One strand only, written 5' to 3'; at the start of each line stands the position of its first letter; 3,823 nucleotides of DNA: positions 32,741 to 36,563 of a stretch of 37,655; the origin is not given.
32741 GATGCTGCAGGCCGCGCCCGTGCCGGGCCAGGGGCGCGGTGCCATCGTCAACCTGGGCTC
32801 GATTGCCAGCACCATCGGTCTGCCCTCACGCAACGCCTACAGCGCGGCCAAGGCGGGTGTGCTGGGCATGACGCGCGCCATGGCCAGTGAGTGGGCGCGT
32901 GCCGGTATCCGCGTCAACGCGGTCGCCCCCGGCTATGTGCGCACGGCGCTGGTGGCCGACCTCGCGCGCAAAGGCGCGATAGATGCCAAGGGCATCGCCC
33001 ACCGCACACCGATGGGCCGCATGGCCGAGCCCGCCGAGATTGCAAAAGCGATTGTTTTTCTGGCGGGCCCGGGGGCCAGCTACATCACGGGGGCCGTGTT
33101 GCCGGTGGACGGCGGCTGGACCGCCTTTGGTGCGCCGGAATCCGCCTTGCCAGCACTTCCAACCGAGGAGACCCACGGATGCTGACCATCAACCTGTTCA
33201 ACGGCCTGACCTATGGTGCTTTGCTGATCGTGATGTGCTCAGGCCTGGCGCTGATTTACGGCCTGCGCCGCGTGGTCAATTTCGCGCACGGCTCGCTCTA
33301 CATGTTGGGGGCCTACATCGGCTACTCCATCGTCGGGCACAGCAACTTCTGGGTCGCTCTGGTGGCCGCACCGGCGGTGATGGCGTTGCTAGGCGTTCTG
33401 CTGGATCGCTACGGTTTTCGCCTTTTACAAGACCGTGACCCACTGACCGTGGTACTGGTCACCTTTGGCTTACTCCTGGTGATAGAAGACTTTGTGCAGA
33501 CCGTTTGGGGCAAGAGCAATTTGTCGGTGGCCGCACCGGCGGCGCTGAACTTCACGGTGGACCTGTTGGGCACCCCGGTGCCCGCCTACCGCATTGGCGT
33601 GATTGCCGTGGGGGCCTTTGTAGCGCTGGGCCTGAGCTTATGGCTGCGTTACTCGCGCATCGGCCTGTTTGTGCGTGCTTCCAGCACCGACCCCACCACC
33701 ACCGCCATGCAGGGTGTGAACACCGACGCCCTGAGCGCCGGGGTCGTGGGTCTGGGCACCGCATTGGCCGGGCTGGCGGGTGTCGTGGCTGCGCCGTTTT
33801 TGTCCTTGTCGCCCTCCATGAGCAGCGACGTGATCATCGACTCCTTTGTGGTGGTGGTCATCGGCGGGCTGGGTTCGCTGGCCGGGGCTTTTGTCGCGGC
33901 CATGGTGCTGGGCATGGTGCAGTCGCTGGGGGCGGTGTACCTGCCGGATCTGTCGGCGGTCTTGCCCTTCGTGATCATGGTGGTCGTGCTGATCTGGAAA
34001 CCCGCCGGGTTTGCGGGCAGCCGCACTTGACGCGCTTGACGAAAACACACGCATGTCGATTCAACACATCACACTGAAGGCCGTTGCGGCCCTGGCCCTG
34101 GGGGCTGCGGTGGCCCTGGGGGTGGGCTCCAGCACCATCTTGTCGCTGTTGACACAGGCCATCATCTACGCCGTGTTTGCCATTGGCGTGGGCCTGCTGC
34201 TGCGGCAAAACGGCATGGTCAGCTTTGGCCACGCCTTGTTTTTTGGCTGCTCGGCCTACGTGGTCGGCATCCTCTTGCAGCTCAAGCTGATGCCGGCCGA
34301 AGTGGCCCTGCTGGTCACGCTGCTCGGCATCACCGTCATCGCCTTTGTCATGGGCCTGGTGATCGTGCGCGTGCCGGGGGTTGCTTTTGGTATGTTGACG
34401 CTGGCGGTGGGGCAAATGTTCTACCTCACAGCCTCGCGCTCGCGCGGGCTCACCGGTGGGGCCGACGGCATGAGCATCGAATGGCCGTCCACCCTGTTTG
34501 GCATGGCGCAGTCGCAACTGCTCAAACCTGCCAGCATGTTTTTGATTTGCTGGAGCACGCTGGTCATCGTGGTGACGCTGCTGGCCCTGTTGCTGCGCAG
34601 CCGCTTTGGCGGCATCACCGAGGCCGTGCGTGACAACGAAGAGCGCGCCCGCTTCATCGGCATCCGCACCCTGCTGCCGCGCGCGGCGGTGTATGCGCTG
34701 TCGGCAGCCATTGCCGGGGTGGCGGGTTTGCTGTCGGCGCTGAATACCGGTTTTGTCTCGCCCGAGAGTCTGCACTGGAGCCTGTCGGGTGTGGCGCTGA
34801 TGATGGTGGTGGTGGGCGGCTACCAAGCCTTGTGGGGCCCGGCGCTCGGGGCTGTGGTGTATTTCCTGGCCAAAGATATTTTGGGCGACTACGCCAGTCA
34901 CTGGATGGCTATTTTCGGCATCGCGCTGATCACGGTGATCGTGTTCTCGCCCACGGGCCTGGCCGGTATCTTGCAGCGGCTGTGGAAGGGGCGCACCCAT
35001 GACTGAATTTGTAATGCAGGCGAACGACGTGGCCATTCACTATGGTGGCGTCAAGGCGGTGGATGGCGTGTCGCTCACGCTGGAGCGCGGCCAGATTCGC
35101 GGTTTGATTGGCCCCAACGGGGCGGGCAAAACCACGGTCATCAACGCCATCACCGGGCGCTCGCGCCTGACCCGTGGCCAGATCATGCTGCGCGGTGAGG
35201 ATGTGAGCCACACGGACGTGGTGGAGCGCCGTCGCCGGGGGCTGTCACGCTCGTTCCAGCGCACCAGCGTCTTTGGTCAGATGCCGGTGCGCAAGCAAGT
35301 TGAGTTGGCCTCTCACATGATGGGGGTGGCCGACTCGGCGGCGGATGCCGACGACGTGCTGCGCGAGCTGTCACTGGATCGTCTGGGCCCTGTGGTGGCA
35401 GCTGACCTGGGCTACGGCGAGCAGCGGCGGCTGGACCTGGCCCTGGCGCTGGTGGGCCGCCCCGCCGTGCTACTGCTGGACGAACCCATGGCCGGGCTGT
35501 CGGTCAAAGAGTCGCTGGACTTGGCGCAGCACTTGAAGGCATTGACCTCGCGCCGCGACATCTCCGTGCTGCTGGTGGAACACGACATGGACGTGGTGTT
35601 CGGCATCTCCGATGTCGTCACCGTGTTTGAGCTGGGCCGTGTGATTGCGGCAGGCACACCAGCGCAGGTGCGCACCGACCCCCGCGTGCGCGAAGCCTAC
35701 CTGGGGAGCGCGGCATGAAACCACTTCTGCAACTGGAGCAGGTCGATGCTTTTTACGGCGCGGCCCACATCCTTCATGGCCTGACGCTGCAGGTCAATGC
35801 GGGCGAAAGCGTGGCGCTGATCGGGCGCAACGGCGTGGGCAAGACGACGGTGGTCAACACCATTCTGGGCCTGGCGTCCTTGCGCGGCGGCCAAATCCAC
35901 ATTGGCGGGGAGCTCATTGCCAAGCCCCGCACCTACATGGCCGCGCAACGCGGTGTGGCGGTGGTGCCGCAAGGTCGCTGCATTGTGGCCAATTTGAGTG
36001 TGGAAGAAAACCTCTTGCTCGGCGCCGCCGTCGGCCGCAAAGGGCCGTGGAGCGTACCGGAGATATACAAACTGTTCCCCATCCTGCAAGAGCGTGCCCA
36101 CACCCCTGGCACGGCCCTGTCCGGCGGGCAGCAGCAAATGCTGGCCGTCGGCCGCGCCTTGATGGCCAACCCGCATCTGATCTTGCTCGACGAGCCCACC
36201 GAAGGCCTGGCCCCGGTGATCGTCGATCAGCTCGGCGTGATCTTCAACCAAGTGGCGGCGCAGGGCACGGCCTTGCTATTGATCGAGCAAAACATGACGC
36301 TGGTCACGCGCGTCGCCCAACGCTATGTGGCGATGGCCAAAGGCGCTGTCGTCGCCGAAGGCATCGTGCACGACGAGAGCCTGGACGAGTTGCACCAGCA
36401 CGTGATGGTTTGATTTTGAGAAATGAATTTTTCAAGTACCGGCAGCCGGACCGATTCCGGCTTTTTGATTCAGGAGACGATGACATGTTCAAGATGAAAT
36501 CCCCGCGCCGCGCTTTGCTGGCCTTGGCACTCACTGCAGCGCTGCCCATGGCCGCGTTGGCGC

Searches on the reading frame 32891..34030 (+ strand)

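Call 36: search_protein_families(library=pfam, proteins=[window:32891-34030:+], max_evalue=0.01)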
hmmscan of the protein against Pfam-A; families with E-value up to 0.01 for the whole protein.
window:32891-34030:+ (379 aa): 1 family
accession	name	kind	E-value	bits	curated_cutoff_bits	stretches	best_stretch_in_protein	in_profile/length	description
PF02653.21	BPD_transp_2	-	8e-34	117.4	26.8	1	101-367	1-269/269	Branched-chain amino acid transport system / permease component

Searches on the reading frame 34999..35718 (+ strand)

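Call 36: search_protein_families(library=pfam, proteins=[window:34999-35718:+], max_evalue=0.01)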
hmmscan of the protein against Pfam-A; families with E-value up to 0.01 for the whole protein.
window:34999-35718:+ (239 aa): 10 families
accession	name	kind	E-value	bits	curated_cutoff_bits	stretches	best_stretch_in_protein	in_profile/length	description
PF00005.33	ABC_tran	-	1.2e-28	100.8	25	1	22-165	2-137/137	ABC transporter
PF12399.14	BCA_ABC_TP_C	-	1.6e-12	47.1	25.5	1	214-238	1-25/27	Branched-chain amino acid ATP-binding cassette transporter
PF13304.12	AAA_21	-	4.8e-12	47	27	2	75-169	170-273/304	AAA domain, putative AbiEii toxin, Type IV TA system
PF13191.12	AAA_16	-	0.00037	21.5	32.6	1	36-183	29-159/167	AAA ATPase domain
PF13476.12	AAA_23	-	0.00049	21.2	27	1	20-52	9-40/201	AAA domain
PF02463.25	SMC_N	-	0.0014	18.5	40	0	32-51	25-44/220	RecF/RecN/SMC N terminal domain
PF00006.31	ATP-synt_ab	-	0.0028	17.7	29.5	1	17-55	1-38/213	ATP synthase alpha/beta family, nucleotide-binding domain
PF03193.22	RsgA_GTPase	-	0.0031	17.8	30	1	27-72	103-147/174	RsgA GTPase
PF13555.12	AAA_29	-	0.0054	16.9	27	1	24-52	15-43/61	P-loop containing region of AAA domain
PF00350.29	Dynamin_N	-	0.0098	16.4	27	0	36-63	3-30/168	Dynamin family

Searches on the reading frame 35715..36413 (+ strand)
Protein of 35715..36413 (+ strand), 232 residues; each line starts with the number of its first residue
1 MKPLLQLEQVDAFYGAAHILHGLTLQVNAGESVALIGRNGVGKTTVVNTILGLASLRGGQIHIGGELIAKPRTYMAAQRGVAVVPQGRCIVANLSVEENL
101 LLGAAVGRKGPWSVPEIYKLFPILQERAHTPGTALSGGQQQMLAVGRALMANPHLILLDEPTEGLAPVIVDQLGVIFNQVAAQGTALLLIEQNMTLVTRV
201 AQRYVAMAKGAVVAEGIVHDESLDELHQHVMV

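Call 36: search_protein_families(library=pfam, proteins=[window:35715-36413:+], max_evalue=0.01)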
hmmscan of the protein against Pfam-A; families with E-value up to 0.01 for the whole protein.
window:35715-36413:+ (232 aa): 5 families
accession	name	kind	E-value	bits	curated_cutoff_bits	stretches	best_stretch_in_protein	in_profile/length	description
PF00005.33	ABC_tran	-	1.4e-28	100.6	25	1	20-162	1-136/137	ABC transporter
PF13304.12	AAA_21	-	3.5e-07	31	27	1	33-63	2-32/304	AAA domain, putative AbiEii toxin, Type IV TA system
PF03193.22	RsgA_GTPase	-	0.0054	17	30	1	29-61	105-137/174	RsgA GTPase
PF13191.12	AAA_16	-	0.0071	17.3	32.6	0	26-58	18-52/167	AAA ATPase domain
PF13555.12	AAA_29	-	0.0098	16.1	27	0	21-50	13-42/61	P-loop containing region of AAA domain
